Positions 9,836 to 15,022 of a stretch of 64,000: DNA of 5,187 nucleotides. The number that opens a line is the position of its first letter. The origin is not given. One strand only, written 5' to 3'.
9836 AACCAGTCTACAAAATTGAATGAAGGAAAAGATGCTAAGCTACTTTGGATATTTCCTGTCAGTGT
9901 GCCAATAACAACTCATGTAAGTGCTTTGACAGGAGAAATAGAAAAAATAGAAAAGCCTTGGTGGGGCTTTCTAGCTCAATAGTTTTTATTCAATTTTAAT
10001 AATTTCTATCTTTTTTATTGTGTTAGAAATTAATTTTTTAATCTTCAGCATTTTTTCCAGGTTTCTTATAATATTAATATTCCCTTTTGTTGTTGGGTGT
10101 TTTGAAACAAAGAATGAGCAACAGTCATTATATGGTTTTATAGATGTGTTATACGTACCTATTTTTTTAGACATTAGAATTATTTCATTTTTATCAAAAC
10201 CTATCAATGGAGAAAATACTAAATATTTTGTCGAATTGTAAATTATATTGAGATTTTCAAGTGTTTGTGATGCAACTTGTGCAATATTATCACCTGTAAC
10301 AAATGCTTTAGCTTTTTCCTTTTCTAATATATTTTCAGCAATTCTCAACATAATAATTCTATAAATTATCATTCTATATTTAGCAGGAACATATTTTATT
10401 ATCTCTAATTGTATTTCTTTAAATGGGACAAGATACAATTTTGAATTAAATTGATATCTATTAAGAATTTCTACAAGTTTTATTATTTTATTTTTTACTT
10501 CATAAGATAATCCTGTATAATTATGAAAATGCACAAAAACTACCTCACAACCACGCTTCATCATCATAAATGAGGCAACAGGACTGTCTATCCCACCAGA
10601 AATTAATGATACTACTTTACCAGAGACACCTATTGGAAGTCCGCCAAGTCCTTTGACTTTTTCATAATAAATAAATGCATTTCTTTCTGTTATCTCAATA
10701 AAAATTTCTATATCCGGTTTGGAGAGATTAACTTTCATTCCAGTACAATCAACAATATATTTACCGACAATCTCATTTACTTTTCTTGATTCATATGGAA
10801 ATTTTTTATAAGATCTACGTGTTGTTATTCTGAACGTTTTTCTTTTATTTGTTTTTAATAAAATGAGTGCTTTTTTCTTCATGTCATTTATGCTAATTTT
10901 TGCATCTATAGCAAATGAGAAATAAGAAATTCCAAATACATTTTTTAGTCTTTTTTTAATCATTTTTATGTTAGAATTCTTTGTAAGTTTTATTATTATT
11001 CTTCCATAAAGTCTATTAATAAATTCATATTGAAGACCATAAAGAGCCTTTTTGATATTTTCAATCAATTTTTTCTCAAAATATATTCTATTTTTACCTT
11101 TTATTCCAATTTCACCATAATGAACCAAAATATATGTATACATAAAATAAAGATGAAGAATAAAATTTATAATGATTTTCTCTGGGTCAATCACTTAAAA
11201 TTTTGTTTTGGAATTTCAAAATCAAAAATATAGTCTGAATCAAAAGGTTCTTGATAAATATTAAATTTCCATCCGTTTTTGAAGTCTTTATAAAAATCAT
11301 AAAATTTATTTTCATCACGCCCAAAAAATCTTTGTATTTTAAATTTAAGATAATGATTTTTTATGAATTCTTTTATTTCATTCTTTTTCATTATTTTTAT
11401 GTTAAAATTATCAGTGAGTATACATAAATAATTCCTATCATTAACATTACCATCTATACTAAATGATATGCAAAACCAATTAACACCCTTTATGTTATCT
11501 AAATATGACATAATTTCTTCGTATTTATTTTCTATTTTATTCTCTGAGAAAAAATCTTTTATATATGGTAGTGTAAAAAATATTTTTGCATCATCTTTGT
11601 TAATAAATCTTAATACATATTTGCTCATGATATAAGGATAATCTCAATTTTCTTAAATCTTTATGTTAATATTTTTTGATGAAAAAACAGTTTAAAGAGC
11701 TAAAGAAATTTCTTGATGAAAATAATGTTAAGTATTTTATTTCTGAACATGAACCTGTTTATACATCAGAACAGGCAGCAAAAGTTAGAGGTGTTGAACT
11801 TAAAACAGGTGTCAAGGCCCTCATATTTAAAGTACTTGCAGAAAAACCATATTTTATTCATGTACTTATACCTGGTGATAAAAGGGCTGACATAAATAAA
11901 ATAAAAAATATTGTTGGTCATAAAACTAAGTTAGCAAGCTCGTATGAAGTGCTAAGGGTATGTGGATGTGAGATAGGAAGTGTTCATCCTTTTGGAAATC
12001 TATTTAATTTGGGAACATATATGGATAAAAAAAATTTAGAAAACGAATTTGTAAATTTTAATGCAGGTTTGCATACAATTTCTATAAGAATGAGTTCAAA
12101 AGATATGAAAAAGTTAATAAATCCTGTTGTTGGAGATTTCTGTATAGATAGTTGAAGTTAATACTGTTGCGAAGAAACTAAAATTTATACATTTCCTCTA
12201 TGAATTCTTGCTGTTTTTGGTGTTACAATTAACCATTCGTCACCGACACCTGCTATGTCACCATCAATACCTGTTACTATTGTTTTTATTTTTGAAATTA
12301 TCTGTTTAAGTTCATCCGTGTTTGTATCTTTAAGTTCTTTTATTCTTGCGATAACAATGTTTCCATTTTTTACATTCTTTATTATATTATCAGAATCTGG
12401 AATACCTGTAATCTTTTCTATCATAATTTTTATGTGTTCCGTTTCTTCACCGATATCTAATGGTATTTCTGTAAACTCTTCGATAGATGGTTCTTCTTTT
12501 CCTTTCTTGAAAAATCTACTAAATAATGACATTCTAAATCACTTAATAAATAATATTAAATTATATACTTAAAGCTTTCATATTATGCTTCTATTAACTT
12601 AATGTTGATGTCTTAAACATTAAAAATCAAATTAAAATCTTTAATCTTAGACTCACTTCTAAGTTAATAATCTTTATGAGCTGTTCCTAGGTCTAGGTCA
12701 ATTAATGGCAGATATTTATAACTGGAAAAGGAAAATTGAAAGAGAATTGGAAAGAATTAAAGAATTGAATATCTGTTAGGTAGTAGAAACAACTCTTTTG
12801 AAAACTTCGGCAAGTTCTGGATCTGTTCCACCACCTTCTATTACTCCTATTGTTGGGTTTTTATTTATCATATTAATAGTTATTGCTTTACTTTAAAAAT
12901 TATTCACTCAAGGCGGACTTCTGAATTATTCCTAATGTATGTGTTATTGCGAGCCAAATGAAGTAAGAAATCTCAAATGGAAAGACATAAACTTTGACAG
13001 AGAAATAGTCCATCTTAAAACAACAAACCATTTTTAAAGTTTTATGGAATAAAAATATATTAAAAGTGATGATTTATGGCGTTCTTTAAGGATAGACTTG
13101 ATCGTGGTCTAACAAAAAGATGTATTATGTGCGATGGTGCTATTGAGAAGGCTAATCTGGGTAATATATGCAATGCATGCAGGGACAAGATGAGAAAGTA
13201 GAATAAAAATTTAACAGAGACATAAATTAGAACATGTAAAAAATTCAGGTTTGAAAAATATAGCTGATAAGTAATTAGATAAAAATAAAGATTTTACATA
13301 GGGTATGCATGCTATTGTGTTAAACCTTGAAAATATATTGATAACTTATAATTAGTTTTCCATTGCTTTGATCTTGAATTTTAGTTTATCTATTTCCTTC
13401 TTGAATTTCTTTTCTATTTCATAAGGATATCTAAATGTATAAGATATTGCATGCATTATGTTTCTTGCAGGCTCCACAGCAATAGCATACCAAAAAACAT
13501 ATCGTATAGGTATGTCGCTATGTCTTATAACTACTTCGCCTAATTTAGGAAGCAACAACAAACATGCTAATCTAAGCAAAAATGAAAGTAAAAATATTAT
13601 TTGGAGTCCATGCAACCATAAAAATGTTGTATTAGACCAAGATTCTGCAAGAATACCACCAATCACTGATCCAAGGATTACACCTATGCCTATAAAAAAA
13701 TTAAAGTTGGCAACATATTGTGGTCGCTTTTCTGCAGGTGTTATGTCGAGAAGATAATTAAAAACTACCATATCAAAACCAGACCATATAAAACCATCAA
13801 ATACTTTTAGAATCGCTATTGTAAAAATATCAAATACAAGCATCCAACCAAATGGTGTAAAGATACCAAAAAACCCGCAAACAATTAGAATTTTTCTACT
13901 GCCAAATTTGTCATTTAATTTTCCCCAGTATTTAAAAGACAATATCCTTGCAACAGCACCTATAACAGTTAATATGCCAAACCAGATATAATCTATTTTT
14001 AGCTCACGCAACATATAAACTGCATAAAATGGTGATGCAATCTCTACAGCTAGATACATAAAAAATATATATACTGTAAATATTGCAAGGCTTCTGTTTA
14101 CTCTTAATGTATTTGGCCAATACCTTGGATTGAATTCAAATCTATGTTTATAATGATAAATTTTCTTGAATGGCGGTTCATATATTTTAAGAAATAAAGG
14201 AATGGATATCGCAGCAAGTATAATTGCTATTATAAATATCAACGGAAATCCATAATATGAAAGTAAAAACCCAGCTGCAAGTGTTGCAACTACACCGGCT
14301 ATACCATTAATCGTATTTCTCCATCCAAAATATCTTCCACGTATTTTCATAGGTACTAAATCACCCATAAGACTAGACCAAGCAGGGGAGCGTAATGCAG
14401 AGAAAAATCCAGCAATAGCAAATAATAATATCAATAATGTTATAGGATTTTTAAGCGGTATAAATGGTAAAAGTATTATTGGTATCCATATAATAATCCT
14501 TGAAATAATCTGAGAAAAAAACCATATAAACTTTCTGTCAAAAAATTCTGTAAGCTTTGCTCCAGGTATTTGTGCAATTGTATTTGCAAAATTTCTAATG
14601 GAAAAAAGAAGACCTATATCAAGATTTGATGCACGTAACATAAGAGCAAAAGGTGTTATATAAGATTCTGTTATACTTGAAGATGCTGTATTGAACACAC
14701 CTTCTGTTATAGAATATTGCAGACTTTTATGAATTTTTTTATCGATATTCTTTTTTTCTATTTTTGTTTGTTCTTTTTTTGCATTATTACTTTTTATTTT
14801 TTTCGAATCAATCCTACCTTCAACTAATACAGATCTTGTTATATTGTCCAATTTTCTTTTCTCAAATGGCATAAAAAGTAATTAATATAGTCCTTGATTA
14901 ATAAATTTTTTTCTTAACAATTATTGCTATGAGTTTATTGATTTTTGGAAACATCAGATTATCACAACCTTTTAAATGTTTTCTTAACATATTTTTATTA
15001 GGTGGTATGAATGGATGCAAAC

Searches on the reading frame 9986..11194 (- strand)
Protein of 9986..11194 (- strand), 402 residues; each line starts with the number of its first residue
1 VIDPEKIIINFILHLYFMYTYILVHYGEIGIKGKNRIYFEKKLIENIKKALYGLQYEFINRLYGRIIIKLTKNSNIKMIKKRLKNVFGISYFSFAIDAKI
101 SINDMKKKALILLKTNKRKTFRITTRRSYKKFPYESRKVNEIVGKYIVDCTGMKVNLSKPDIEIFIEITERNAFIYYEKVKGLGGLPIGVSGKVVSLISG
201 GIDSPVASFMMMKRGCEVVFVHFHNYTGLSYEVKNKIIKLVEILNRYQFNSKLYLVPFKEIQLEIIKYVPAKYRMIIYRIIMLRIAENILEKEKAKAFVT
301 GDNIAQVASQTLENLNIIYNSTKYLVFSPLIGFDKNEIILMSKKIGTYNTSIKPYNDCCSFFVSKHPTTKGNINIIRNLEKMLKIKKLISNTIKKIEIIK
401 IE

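Call 76: search_protein_families(library=pfam, proteins=[window:9986-11194:-], max_evalue=0.00001)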
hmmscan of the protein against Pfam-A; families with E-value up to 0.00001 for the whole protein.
window:9986-11194:- (402 aa): 4 families
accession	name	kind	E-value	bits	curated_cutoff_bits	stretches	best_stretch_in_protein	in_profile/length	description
PF02568.20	ThiI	-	2.6e-75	252.8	20.5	1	189-384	1-196/197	Thiamine biosynthesis protein (ThiI)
PF22025.1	ThiI_fer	-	5.1e-20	72.1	25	1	22-93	2-72/72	ThiI ferredoxin-like domain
PF02926.22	THUMP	-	8.3e-16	58.6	20.6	1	101-176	3-82/84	THUMP domain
PF06508.19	QueC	-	2.1e-06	27.8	22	0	193-349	1-178/210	Queuosine biosynthesis protein QueC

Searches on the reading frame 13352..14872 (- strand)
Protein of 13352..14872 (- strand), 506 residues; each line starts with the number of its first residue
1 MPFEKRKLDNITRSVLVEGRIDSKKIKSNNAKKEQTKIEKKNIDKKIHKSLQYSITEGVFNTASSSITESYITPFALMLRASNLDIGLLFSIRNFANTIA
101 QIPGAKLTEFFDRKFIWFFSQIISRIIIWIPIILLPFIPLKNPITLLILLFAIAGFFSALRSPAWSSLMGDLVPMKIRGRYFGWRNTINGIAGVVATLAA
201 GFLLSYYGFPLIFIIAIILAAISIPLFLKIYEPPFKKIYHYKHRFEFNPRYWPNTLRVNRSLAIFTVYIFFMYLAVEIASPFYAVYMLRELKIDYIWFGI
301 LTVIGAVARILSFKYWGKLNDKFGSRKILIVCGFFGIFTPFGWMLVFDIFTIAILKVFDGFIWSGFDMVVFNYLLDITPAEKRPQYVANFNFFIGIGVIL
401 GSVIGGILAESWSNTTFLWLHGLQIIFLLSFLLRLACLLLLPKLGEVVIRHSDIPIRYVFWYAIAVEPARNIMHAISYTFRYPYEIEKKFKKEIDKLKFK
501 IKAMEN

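Call 53: search_protein_families(library=pfam, proteins=[window:13352-14872:-], max_evalue=0.001)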
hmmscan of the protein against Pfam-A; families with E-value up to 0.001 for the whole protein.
window:13352-14872:- (506 aa): 2 families
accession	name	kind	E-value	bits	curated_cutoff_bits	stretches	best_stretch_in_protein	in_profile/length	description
PF07690.21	MFS_1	-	3.7e-40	138.3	33.4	2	61-234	4-178/347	Major Facilitator Superfamily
PF00083.30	Sugar_tr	-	3.4e-12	46.4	22.3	2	62-234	43-195/452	Sugar (and other) transporter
